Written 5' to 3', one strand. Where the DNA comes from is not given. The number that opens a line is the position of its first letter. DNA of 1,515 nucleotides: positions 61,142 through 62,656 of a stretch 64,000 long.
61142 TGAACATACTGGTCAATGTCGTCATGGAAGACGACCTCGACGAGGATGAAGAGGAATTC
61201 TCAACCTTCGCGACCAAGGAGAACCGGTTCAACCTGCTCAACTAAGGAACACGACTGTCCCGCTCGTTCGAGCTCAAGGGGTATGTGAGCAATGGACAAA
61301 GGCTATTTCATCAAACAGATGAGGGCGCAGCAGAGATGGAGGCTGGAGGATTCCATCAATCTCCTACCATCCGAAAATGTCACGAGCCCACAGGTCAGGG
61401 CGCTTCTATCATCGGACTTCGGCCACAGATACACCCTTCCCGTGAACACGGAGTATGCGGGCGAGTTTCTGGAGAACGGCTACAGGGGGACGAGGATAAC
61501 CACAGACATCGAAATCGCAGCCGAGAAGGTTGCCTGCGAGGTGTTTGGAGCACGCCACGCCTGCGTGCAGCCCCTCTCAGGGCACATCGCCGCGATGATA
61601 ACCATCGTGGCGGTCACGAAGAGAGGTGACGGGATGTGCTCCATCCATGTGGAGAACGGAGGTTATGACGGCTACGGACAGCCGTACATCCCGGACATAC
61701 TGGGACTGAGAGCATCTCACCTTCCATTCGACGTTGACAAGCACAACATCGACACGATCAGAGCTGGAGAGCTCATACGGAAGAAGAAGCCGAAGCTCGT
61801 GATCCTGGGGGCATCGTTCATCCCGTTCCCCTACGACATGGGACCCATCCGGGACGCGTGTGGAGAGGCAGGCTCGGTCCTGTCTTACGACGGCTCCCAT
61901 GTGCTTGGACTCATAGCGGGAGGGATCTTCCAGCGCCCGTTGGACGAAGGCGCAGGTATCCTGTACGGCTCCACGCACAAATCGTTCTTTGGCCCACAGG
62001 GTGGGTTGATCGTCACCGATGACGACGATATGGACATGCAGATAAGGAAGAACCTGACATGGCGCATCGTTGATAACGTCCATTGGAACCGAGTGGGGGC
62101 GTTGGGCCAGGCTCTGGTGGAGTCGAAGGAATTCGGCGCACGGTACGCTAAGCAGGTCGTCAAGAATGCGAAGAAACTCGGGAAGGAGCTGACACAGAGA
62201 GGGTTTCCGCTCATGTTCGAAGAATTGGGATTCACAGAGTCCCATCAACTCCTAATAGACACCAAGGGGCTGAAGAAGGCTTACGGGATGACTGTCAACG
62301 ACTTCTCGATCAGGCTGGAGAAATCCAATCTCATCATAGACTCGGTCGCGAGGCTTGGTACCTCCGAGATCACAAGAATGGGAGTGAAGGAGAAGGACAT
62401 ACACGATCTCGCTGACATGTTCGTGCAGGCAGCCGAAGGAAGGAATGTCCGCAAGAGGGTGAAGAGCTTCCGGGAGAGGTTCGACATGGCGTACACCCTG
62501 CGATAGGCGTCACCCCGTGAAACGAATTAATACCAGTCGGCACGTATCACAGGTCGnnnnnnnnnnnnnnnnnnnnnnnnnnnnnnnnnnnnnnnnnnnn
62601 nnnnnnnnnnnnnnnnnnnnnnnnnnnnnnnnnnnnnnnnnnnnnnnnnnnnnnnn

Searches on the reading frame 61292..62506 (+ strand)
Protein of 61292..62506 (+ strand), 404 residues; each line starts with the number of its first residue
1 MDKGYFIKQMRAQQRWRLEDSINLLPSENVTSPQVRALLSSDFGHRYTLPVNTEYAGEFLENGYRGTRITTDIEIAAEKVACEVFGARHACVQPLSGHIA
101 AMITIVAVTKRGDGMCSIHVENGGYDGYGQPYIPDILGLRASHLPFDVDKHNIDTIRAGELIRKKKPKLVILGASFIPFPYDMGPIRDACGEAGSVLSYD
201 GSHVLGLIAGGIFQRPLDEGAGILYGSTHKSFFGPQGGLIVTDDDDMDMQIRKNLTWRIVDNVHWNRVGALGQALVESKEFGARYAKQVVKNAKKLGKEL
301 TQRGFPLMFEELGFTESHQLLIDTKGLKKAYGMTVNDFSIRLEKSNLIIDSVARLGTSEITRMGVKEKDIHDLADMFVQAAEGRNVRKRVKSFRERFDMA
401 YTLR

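Call 54: search_protein_families(library=pfam, proteins=[window:61292-62506:+], max_evalue=0.0001)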
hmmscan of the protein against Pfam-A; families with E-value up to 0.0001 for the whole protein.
window:61292-62506:+ (404 aa): 1 family
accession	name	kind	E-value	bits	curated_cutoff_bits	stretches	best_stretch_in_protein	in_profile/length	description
PF00464.25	SHMT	-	1.3e-34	119.9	27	1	10-376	11-398/399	Serine hydroxymethyltransferase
